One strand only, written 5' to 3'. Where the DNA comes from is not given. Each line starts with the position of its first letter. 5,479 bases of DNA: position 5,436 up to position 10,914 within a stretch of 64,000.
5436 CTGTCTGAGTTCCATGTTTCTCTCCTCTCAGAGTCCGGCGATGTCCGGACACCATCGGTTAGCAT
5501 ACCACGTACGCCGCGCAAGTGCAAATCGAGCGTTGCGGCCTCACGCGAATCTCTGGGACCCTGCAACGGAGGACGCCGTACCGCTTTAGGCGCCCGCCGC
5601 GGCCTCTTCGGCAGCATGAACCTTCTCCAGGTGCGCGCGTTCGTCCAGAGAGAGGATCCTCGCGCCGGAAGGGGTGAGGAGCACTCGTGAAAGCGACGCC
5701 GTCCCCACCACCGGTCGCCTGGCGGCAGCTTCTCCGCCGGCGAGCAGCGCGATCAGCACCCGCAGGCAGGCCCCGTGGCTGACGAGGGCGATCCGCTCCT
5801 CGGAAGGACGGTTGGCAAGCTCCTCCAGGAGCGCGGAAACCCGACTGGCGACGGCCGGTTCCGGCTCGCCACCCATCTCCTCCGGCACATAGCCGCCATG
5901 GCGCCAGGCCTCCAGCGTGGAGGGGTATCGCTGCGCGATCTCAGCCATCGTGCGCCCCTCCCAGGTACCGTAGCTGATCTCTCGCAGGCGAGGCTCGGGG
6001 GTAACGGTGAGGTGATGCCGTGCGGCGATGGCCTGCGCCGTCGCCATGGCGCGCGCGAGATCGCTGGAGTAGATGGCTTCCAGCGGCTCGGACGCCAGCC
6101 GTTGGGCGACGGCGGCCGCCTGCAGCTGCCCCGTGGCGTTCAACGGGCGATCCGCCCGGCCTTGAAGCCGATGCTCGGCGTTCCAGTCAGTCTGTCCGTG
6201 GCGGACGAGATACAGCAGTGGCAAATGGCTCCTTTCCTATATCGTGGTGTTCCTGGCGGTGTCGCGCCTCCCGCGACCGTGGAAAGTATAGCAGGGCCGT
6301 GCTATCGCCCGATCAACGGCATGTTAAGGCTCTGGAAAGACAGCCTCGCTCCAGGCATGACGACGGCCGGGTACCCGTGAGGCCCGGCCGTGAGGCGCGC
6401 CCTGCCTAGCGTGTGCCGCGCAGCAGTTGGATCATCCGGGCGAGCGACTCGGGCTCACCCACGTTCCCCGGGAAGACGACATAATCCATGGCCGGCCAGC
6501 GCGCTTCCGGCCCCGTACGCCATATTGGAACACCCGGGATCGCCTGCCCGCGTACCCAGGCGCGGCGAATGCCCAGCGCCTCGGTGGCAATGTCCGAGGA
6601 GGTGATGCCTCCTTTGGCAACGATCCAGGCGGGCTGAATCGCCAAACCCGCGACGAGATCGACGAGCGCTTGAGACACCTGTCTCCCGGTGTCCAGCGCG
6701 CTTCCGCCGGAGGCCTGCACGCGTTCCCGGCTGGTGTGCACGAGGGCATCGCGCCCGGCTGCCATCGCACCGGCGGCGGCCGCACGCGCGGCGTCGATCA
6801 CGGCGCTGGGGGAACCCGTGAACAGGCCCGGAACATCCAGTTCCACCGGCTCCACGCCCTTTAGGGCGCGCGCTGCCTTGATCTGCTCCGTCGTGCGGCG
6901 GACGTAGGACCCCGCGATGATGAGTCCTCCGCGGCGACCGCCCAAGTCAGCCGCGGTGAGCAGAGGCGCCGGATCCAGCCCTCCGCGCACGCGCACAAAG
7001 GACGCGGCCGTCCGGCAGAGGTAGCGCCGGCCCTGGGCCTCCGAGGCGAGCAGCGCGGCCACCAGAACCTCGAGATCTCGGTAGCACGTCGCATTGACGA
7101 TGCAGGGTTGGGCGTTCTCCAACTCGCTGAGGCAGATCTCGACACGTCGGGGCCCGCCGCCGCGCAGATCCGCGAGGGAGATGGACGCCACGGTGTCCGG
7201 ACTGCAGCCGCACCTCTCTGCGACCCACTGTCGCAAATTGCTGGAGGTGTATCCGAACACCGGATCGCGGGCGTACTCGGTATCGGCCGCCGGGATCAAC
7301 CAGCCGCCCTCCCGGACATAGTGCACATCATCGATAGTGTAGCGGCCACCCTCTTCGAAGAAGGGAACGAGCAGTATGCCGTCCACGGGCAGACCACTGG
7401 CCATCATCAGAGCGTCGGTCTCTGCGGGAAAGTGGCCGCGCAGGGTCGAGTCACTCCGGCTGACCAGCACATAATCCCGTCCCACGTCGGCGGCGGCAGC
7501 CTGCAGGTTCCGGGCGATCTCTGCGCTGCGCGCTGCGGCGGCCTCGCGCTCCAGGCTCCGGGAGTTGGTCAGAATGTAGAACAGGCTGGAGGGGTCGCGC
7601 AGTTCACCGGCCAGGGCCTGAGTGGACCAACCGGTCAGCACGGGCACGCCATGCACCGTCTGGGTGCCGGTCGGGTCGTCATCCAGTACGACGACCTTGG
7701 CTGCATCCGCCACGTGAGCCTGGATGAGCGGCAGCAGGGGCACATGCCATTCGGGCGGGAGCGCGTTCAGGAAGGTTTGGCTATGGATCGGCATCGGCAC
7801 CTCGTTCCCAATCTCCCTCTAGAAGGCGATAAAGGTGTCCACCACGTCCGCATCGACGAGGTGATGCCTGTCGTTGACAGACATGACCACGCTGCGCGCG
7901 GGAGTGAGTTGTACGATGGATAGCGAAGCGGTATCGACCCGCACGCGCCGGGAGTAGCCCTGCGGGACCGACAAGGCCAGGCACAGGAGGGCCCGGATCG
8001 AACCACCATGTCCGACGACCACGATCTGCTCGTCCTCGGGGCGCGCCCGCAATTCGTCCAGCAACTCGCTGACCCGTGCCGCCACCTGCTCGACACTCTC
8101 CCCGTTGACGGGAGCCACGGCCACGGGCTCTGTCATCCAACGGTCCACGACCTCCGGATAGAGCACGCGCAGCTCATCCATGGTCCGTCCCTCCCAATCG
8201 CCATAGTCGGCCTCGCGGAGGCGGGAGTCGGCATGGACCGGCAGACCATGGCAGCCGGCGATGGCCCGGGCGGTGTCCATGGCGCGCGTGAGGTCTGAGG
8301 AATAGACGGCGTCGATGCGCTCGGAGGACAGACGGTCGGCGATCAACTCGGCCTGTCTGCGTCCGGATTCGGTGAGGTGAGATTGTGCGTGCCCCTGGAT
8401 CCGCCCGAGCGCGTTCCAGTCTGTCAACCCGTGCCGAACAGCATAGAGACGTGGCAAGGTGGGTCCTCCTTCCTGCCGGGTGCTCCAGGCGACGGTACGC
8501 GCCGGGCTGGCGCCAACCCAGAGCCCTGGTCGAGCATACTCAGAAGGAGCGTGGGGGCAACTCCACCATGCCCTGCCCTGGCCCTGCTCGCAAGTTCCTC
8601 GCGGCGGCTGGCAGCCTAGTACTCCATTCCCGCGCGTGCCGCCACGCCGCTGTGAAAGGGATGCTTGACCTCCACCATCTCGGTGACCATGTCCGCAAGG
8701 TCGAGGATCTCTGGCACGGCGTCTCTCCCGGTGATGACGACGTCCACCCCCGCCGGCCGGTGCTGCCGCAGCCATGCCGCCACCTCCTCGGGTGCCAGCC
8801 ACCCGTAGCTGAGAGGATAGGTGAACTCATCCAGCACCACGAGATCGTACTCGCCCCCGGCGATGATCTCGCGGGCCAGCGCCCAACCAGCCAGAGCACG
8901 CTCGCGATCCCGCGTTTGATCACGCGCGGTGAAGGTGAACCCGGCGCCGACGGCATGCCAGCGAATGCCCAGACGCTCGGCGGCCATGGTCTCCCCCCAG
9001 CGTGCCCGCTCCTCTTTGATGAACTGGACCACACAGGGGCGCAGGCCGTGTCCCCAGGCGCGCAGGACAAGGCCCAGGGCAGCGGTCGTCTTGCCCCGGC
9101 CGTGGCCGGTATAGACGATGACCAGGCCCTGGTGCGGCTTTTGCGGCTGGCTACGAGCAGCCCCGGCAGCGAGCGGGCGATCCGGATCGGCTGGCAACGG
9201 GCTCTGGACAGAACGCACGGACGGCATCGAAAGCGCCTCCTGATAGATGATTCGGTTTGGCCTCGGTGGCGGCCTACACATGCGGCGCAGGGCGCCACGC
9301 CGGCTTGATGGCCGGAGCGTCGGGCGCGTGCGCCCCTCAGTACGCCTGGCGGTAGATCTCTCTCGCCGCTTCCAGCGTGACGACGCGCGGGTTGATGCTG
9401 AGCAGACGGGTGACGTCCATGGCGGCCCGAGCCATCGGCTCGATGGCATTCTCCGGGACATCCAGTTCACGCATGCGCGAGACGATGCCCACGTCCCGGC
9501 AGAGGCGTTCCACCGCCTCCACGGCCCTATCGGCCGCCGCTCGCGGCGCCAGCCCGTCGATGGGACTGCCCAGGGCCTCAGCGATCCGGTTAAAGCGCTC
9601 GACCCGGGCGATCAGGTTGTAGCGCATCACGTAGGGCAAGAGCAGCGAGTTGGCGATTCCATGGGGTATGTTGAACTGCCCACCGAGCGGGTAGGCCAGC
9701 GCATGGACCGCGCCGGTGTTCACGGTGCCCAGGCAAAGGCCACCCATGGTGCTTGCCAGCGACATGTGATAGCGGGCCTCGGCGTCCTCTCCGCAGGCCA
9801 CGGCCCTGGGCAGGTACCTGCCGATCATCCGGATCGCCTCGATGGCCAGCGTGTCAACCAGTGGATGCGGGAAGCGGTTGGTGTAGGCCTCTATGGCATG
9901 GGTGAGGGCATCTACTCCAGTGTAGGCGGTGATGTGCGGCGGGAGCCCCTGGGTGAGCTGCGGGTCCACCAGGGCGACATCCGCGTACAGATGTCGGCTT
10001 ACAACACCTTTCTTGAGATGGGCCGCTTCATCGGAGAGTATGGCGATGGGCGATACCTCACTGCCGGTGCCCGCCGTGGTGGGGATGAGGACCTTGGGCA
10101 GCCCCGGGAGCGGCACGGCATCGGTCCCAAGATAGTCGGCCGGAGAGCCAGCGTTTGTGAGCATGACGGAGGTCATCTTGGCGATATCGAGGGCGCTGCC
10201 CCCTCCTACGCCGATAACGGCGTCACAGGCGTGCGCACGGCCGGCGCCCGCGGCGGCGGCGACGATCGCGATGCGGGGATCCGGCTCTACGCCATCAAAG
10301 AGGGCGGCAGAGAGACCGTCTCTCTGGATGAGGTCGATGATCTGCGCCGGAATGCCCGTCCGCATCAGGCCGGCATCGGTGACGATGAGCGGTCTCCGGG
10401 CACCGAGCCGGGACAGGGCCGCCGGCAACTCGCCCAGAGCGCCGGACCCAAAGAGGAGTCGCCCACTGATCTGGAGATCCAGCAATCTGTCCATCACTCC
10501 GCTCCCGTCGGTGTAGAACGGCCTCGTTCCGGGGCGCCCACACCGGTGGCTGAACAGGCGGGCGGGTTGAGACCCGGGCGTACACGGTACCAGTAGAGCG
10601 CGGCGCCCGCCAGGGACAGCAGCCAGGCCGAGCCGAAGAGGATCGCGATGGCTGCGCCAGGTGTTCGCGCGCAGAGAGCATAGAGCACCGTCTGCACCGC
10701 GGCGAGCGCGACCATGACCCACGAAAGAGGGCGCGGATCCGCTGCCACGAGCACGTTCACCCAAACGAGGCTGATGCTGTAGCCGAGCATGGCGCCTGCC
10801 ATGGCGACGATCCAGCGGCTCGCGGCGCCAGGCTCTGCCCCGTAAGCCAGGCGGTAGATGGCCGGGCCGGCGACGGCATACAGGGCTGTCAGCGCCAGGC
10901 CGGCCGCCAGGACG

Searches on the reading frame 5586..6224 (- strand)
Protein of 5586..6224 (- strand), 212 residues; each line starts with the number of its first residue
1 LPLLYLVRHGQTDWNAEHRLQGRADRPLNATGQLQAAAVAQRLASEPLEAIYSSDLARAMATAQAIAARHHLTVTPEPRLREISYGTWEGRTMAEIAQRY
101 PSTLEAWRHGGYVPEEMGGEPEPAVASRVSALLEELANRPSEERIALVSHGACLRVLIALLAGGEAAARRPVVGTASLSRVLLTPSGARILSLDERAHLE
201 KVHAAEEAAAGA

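Call 8: search_protein_families(library=pfam, proteins=[window:5586-6224:-], max_evalue=0.001)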
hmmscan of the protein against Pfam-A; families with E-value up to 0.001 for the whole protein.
window:5586-6224:- (212 aa): 1 family
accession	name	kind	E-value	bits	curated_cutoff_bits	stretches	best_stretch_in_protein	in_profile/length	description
PF00300.27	His_Phos_1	-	6.1e-60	202.7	21.7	1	4-193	1-191/194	Histidine phosphatase superfamily (branch 1)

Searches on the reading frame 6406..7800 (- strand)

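Call 8: search_protein_families(library=pfam, proteins=[window:6406-7800:-], max_evalue=0.001)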
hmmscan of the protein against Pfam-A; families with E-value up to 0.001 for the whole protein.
window:6406-7800:- (464 aa): 2 families
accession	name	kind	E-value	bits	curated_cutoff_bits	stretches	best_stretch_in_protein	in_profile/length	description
PF07005.16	SBD_N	-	3.2e-55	187.8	25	1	37-270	2-228/230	Sugar-binding N-terminal domain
PF17042.10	NBD_C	-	4.4e-33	115.6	28.3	1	293-453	1-168/168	Nucleotide-binding C-terminal domain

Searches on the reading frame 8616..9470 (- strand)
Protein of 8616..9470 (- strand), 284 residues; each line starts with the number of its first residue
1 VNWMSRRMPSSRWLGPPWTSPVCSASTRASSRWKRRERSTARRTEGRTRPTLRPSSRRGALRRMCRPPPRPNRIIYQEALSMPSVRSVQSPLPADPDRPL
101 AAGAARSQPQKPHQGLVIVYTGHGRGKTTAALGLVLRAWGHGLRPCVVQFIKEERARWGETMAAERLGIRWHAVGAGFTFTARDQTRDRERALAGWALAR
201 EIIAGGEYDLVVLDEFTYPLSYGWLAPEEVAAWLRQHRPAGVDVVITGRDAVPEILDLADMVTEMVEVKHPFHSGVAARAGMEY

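Call 8: search_protein_families(library=pfam, proteins=[window:8616-9470:-], max_evalue=0.001)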
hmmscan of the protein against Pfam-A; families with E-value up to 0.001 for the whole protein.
window:8616-9470:- (284 aa): 1 family
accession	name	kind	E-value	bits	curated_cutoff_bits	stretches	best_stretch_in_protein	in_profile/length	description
PF02572.21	CobA_CobO_BtuR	-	4.8e-60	203.1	25.7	1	114-284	2-172/172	ATP:corrinoid adenosyltransferase BtuR/CobO/CobP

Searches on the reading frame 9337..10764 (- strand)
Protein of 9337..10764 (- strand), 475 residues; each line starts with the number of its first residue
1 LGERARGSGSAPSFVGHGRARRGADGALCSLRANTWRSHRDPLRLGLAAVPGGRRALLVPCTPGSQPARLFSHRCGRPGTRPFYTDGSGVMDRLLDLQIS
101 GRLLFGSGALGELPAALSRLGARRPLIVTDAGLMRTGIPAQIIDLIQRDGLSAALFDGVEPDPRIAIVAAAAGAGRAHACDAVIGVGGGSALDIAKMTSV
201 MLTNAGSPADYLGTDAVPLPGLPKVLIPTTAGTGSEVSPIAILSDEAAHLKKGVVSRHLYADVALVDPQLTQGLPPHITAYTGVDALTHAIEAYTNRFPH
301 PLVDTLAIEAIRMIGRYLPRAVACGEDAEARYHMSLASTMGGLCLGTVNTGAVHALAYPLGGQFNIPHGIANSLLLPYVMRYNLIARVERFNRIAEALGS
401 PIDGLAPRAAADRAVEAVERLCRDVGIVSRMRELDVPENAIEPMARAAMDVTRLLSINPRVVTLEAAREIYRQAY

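Call 8: search_protein_families(library=pfam, proteins=[window:9337-10764:-], max_evalue=0.001)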
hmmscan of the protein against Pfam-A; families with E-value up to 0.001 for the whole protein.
window:9337-10764:- (475 aa): 3 families
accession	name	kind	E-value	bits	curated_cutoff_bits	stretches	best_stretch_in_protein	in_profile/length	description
PF25137.1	ADH_Fe_C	-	1.3e-55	188.6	27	1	279-475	1-194/194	Fe-containing alcohol dehydrogenase family, C-terminal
PF00465.25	Fe-ADH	-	3.6e-49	167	31.3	1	102-268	3-168/168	Iron-containing alcohol dehydrogenase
PF13685.12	Fe-ADH_2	-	2.9e-12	47.3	28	1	105-200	2-95/149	Iron-containing alcohol dehydrogenase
